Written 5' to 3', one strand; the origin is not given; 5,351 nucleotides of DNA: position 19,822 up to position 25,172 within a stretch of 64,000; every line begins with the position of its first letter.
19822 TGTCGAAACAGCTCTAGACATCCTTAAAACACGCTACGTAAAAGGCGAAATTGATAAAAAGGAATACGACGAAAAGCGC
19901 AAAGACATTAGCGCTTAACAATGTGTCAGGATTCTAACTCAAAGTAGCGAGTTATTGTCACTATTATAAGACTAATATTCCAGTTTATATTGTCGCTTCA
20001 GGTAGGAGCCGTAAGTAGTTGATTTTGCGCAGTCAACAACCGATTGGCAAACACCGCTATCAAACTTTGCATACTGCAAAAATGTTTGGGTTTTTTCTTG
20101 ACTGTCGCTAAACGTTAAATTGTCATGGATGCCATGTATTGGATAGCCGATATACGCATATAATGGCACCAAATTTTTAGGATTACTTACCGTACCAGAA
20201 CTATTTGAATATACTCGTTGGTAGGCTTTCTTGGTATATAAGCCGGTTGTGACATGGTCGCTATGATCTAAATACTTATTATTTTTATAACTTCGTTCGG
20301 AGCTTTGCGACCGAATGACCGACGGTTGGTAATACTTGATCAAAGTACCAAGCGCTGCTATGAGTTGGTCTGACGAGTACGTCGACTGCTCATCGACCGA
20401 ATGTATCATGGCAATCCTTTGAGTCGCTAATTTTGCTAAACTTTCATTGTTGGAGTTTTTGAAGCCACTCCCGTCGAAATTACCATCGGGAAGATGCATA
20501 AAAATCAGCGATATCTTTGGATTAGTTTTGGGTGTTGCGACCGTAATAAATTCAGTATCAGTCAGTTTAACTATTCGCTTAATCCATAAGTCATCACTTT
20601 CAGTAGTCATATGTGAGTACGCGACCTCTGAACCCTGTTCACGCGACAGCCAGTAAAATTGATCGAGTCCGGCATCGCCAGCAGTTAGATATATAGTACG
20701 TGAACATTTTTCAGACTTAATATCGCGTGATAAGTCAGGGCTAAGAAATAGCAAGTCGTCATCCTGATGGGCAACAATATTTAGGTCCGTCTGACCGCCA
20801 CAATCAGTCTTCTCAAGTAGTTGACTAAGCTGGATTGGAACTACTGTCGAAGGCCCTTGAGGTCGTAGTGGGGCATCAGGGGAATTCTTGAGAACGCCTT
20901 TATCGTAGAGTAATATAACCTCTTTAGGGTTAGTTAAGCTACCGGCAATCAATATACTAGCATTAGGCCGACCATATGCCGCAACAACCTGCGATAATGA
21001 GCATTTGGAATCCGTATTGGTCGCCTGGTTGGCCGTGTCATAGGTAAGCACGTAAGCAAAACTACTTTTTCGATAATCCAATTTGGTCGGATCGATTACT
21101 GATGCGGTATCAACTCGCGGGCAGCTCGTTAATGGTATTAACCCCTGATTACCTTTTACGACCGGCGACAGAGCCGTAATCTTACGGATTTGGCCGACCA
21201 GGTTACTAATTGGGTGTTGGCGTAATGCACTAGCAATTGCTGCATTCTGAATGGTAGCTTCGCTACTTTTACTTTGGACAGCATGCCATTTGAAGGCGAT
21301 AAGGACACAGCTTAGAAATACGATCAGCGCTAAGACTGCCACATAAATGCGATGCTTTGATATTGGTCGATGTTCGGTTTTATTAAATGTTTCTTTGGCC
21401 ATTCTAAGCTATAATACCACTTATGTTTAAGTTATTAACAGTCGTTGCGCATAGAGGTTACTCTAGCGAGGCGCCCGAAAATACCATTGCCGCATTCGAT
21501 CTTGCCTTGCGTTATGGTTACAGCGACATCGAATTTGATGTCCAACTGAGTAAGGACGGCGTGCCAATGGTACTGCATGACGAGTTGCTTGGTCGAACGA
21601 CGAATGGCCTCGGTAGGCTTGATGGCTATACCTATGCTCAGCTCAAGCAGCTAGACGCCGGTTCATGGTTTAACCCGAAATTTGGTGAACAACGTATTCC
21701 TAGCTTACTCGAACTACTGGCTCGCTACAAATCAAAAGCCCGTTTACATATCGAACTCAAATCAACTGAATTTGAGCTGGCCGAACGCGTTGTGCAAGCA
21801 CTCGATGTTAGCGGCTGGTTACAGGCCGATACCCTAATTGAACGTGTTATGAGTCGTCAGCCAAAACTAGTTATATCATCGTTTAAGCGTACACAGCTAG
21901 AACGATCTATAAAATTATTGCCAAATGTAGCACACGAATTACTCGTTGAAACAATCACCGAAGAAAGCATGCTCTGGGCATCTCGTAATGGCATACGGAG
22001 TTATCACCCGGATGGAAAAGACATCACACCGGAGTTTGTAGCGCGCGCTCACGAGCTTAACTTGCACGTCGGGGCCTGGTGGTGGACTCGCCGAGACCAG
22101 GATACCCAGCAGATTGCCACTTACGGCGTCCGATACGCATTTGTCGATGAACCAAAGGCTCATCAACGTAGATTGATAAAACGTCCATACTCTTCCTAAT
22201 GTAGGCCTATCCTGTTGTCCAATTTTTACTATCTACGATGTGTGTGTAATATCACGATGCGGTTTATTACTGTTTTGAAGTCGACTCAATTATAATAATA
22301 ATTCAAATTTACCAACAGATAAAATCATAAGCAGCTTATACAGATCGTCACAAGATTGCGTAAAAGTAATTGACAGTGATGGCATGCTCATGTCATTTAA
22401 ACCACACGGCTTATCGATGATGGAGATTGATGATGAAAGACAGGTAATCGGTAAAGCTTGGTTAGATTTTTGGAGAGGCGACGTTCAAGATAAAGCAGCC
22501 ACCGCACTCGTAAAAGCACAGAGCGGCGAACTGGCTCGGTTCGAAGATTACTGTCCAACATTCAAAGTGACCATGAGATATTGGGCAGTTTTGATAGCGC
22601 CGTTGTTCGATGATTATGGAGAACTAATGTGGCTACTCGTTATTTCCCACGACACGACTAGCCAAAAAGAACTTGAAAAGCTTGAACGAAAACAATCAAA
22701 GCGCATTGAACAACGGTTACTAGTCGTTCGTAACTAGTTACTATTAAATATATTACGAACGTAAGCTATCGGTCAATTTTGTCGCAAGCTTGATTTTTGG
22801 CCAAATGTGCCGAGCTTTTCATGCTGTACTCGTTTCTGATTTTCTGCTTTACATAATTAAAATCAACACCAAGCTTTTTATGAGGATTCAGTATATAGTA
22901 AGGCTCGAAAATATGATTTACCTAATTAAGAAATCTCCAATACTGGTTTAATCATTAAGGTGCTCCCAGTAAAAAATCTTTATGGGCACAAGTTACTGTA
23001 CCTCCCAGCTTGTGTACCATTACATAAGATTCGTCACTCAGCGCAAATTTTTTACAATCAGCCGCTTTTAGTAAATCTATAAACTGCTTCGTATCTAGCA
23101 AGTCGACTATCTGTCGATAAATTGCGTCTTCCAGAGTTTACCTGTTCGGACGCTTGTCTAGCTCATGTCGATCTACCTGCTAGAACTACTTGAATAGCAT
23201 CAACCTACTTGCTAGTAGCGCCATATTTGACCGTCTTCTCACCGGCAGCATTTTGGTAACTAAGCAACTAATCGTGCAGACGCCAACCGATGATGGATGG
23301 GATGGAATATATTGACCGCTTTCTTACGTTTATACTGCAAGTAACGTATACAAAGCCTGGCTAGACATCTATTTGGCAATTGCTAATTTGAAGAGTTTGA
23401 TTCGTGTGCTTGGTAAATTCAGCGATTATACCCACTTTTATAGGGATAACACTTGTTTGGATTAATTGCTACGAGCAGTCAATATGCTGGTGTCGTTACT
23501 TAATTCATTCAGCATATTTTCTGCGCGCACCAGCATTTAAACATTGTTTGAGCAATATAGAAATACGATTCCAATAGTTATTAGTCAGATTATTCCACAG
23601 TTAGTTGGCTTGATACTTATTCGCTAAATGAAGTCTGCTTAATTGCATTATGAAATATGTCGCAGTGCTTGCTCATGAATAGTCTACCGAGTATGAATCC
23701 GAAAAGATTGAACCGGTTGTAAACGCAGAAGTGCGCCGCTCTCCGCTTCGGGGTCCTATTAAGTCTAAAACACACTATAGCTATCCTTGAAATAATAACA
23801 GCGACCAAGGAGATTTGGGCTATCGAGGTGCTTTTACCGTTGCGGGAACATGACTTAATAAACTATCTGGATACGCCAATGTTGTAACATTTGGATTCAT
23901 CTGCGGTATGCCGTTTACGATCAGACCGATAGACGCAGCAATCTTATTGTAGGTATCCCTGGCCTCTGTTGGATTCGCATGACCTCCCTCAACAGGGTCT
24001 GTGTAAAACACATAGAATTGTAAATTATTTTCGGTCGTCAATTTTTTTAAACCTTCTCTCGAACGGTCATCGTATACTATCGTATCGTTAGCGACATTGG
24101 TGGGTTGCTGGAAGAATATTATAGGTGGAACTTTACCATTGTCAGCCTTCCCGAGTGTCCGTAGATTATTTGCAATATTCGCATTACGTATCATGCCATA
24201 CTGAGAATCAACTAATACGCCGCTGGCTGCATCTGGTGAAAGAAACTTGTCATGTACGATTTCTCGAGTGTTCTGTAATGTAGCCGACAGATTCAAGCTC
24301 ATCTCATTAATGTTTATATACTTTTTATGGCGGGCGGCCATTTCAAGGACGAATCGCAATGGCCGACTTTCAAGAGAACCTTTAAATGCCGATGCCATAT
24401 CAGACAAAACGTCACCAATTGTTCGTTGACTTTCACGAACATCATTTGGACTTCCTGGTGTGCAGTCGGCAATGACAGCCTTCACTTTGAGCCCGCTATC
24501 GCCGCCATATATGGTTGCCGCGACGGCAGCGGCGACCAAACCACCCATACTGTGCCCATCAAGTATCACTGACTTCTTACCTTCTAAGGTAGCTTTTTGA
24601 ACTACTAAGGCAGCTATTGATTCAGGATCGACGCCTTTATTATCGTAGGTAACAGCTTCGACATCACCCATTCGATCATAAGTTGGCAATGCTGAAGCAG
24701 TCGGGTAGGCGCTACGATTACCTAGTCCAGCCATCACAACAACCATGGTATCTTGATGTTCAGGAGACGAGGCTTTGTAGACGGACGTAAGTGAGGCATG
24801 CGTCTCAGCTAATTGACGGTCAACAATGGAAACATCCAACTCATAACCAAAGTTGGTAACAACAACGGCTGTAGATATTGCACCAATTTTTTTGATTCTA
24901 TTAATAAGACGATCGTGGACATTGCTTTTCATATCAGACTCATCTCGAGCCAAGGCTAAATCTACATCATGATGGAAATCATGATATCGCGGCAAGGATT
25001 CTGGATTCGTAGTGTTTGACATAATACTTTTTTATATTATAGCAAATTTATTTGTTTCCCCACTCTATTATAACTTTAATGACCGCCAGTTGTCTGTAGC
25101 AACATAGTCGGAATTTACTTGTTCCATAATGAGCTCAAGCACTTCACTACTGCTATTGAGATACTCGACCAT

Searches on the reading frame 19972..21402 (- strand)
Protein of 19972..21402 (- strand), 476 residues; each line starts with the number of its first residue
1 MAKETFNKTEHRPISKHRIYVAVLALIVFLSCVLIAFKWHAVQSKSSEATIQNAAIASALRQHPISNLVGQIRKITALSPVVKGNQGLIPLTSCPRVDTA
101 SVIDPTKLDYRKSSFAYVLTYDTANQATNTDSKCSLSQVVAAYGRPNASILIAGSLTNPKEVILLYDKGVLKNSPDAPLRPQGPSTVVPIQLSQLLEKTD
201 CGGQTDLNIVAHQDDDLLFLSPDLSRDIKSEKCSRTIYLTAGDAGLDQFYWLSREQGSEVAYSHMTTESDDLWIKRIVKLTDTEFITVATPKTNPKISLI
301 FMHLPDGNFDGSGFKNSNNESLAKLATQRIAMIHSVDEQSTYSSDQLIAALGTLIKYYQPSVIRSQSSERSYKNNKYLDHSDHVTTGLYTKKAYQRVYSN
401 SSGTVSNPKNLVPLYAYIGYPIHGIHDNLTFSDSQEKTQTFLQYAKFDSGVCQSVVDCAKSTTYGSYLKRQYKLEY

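Call 51: search_protein_families(library=pfam, proteins=[window:19972-21402:-], max_evalue=0.001)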
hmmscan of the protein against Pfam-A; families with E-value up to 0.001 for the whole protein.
window:19972-21402:- (476 aa): 1 family
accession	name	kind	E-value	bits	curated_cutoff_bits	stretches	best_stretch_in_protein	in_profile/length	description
PF02585.22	PIG-L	-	1.5e-10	42.1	28.2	1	207-393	1-128/129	GlcNAc-PI de-N-acetylase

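Call 57: find_homologous_proteins(query=window:19972-21402:-, max_evalue=0.001)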
Query window:19972-21402:- (476 aa): 246 proteins with E <= 0.001 among 8000 candidates; the best 120 are listed.
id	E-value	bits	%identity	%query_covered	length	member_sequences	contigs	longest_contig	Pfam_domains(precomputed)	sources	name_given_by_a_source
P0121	0.0e+0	1031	96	100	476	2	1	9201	PF02585.23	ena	-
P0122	1.3e-173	596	61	93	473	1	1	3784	PF02585.23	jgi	jgi:hypothetical protein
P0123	1.8e-152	526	56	97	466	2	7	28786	PF02585.23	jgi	jgi:LmbE family N-acetylglucosaminyl deacetylase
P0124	9.0e-137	475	50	97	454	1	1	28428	PF02585.23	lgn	-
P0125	4.3e-136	472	49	98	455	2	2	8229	PF02585.23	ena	-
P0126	8.0e-125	435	47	97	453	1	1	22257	PF02585.23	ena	-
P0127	4.7e-119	416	44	100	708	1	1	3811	PF02585.23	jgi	jgi:LmbE family N-acetylglucosaminyl deacetylase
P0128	5.6e-119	416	49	89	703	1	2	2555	PF02585.23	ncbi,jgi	-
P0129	1.9e-118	414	47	95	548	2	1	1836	PF02585.23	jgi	jgi:LmbE family N-acetylglucosaminyl deacetylase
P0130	2.6e-118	414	47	95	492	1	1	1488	PF02585.23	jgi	jgi:LmbE family N-acetylglucosaminyl deacetylase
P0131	4.7e-118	413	45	98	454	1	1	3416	PF02585.23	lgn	-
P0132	3.7e-117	410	48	90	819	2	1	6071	PF02585.23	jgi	jgi:LmbE family N-acetylglucosaminyl deacetylase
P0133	1.2e-115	405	45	96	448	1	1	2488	PF02585.23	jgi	jgi:LmbE family N-acetylglucosaminyl deacetylase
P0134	3.0e-113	397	44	95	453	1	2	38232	PF02585.23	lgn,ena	-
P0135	2.1e-112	394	48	89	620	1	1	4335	PF02585.23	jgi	-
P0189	6.3e-83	297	40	88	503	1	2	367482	PF02585.23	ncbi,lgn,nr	ncbi:MAG TPA: PIG-L family deacetylase [Candidatus Saccharimonadia bacterium]|nr:PIG-L family deacet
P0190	1.4e-82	296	37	97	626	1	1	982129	PF02585.23,PF04138.21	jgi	jgi:putative flippase GtrA/LmbE family N-acetylglucosaminyl deacetylase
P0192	8.6e-80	287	36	98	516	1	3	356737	PF02585.23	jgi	jgi:LmbE family N-acetylglucosaminyl deacetylase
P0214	6.7e-50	188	43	56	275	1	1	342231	PF02585.23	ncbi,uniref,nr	ncbi:hypothetical protein BO70DRAFT_145771 [Aspergillus heteromorphus CBS 117.55]|uniref:N-acetylglu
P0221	5.9e-46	175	40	58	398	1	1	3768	PF02585.23,PF21027.4,PF22352.3,PF18911.7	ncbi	ncbi:MAG: PKD domain-containing protein, partial [Actinomycetes bacterium]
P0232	1.6e-43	167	39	59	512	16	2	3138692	PF00754.32,PF02585.23,PF22352.3,PF24135.2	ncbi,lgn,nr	ncbi:hypothetical protein G4B11_011321 [Aspergillus flavus]|nr:hypothetical protein G4B11_011321 [As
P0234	2.8e-43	166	40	60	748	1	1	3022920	PF00754.32,PF02585.23,PF21027.4,PF22352.3,PF17963.8,PF24135.2,PF18911.7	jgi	jgi:LmbE family N-acetylglucosaminyl deacetylase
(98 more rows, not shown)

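Call 58: find_encoding_contigs(protein=P0190, flank=7000, max_places=2)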
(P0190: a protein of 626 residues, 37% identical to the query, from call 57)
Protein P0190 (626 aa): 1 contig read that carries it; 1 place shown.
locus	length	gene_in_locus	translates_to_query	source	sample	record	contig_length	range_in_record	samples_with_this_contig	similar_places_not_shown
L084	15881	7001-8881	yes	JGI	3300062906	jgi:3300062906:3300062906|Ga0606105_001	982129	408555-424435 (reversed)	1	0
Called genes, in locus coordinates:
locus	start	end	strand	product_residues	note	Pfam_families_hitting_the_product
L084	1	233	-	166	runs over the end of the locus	PF07963:N_methyl (weak)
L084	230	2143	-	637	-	PF08309:LVIVD (weak)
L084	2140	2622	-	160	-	PF07963:N_methyl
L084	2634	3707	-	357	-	PF00482:T2SSF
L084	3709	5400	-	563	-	PF05157:MshEN, PF00437:T2SSE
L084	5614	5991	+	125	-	PF00072:Response_reg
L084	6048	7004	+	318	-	PF00535:Glycos_transf_2, PF13641:Glyco_tranf_2_3 (weak)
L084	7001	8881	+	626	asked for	PF04138:GtrA_DPMS_TM, PF02585:PIG-L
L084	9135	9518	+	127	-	PF00903:Glyoxalase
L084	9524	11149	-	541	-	-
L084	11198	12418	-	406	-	-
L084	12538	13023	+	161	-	PF00072:Response_reg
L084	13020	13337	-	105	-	PF13376:OmdA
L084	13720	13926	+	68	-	-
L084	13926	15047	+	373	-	PF00438:S-AdoMet_synt_N, PF02772:S-AdoMet_synt_M, PF02773:S-AdoMet_synt_C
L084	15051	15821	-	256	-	PF00561:Abhydrolase_1, PF10230:LIDHydrolase (weak), PF12146:Hydrolase_4, PF12697:Abhydrolase_6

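Call 59: search_protein_families(library=pfam, proteins=[P0234, P0214, P0232, P0190, P0221], max_evalue=0.001)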
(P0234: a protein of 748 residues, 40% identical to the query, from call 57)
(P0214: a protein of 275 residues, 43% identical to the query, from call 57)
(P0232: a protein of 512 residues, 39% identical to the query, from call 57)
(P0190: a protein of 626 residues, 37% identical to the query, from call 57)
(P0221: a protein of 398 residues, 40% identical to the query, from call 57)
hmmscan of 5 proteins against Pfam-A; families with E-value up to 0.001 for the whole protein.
P0234 (748 aa): 7 families
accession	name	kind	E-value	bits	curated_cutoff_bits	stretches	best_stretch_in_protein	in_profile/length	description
PF24135.1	DUF7402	-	1.6e-113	375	27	2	614-748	1-133/133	Domain of unknown function (DUF7402)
PF22352.2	K319L-like_PKD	-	1.4e-36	124.8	27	2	287-369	1-84/84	K319L-like, PKD domain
PF18911.6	PKD_4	-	1.4e-19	70.4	27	2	280-368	1-84/85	PKD domain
PF02585.22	PIG-L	-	1.5e-12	48.5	28.2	1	22-203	1-128/129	GlcNAc-PI de-N-acetylase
PF00754.31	F5_F8_type_C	-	4e-11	43.6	28.2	2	385-501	4-120/127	F5/8 type C domain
PF21027.3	Sde0182_C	-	6e-11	43.2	27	2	298-345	1-54/83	Cellulose-binding protein Sde0182, C-terminal domain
PF17963.7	Big_9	-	2.2e-10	41.7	23.6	2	280-368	1-89/89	Bacterial Ig domain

P0214 (275 aa): 1 family
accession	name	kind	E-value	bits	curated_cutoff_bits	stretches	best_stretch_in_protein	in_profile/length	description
PF02585.22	PIG-L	-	4.7e-15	56.7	28.2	1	24-206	1-128/129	GlcNAc-PI de-N-acetylase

P0232 (512 aa): 5 families
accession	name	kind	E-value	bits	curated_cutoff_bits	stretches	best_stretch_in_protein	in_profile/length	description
PF24135.1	DUF7402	-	1.3e-53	181.1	27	1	373-507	1-133/133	Domain of unknown function (DUF7402)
PF02585.22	PIG-L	-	1.5e-14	55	28.2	1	24-206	1-128/129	GlcNAc-PI de-N-acetylase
PF22352.2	K319L-like_PKD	-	3.4e-12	46.6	27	1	291-366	6-82/84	K319L-like, PKD domain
PF00754.31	F5_F8_type_C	-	2.1e-06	28.3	28.2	1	380-494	2-117/127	F5/8 type C domain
PF02010.21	REJ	-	0.0003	20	25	1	288-369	92-201/452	REJ domain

P0190 (626 aa): 2 families
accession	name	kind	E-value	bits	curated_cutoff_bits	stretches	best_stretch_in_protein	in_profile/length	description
PF02585.22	PIG-L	-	4.2e-12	47.1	28.2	1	368-552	1-129/129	GlcNAc-PI de-N-acetylase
PF04138.20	GtrA_DPMS_TM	-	1.6e-11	44.8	26.1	1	20-135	1-117/117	GtrA/DPMS, transmembrane domain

P0221 (398 aa): 5 families
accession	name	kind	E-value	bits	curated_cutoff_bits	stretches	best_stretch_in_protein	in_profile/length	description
PF22352.2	K319L-like_PKD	-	5.9e-19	68.3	27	1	277-359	1-84/84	K319L-like, PKD domain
PF18911.6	PKD_4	-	1.5e-15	57.5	27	2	270-358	1-84/85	PKD domain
PF02585.22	PIG-L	-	5.2e-13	50.1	28.2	1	14-193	3-128/129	GlcNAc-PI de-N-acetylase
PF21027.3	Sde0182_C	-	6.5e-08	33.5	27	1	289-339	2-61/83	Cellulose-binding protein Sde0182, C-terminal domain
PF17963.7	Big_9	-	4.4e-05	24.7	23.6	1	270-358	1-89/89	Bacterial Ig domain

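Call 65: find_encoding_contigs(protein=P0189, flank=6000, max_places=2)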
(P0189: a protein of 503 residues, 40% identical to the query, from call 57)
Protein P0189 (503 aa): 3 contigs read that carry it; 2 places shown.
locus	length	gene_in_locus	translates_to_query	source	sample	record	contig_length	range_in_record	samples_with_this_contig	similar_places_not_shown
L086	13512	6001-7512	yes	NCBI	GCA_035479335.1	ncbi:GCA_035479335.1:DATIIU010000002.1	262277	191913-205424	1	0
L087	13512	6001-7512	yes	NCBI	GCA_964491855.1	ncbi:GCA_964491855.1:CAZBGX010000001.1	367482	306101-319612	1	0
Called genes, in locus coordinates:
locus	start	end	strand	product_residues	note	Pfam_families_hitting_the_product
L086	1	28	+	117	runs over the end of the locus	-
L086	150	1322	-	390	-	-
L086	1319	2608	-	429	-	PF13506:Glyco_transf_21, PF00535:Glycos_transf_2, PF10111:Glyco_tranf_2_2 (weak), PF13641:Glyco_tranf_2_3, PF03142:Chitin_synth_2 (weak), PF13632:Glyco_trans_2_3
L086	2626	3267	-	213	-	-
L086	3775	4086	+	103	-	-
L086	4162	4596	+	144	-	-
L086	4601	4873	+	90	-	-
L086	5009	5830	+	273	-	-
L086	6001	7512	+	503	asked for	PF02585:PIG-L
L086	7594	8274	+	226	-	PF00165:HTH_AraC (faint), PF12833:HTH_18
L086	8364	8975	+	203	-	PF01872:RibD_C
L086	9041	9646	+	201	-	PF01872:RibD_C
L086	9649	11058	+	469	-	PF07690:MFS_1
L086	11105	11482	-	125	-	PF07366:SnoaL, PF12680:SnoaL_2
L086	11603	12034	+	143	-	PF00903:Glyoxalase (weak), PF22677:Ble-like_N (weak)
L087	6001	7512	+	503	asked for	PF02585:PIG-L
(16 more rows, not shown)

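Call 66: find_encoding_contigs(protein=P0192, flank=6000, max_places=2)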
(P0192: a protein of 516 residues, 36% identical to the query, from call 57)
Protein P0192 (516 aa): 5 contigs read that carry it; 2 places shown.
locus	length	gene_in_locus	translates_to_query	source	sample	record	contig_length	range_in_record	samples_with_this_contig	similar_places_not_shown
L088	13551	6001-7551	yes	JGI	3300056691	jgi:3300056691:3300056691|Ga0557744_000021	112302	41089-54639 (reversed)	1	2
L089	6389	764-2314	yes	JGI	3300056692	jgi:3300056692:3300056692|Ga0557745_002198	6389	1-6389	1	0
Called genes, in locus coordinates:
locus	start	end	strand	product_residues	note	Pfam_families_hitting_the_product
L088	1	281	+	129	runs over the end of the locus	-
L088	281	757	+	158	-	-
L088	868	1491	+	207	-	PF12686:DUF3800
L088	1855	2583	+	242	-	-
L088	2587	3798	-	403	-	PF09587:PGA_cap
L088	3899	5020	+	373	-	PF01658:Inos-1-P_synth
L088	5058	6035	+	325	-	PF00535:Glycos_transf_2, PF10111:Glyco_tranf_2_2 (weak), PF13641:Glyco_tranf_2_3 (weak)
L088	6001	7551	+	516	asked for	PF02585:PIG-L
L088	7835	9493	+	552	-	PF08245:Mur_ligase_M, PF02875:Mur_ligase_C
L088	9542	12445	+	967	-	PF00133:tRNA-synt_1, PF09334:tRNA-synt_1g, PF13603:tRNA-synt_1_2, PF00293:NUDIX, PF00133:tRNA-synt_1, PF08264:Anticodon_1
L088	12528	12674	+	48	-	-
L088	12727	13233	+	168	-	PF01029:NusB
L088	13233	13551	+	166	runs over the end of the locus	PF00293:NUDIX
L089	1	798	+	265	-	?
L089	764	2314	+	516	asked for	PF02585:PIG-L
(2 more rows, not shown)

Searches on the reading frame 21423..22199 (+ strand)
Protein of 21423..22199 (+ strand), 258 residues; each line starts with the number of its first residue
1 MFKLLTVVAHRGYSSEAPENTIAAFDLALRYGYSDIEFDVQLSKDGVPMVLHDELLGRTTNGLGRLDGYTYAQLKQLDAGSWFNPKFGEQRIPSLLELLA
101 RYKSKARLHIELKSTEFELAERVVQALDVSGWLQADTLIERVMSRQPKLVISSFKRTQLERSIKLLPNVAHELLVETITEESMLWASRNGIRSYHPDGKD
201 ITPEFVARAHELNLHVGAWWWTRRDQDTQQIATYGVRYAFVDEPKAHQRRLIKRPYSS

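Call 51: search_protein_families(library=pfam, proteins=[window:21423-22199:+], max_evalue=0.001)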
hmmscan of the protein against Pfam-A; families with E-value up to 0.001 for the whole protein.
window:21423-22199:+ (258 aa): 1 family
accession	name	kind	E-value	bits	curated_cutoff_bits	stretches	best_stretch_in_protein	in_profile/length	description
PF03009.23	GDPD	-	5.9e-38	131.8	23.6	1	10-245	1-243/244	Glycerophosphoryl diester phosphodiesterase family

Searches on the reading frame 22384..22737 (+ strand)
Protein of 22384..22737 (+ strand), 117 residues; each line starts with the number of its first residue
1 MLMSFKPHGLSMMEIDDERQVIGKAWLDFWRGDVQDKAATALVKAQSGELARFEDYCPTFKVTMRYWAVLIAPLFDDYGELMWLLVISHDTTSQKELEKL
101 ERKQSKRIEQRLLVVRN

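Call 54: search_protein_families(library=pfam, proteins=[window:22384-22737:+], max_evalue=0.001)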
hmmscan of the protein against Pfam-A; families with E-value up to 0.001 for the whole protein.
window:22384-22737:+ (117 aa): 1 family
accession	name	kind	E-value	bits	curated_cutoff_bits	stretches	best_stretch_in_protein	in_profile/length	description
PF08448.16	PAS_4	-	1.4e-08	35.4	23.1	1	17-95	31-109/110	PAS fold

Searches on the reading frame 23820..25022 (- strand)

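Call 3: search_protein_families(library=pfam, proteins=[window:23820-25022:-], max_evalue=0.01)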
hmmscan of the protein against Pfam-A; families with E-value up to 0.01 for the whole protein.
window:23820-25022:- (400 aa): 3 families
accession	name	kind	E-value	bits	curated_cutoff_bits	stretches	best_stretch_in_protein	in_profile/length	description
PF00561.26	Abhydrolase_1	-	4.8e-05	23.6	25.8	1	148-223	67-137/245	alpha/beta hydrolase fold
PF07819.20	PGAP1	-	0.00013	22.3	24.3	1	143-191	84-130/233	PGAP1-like alpha/beta domain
PF12697.13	Abhydrolase_6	-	0.0041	18.3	26.3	1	134-199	46-101/217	Alpha/beta hydrolase family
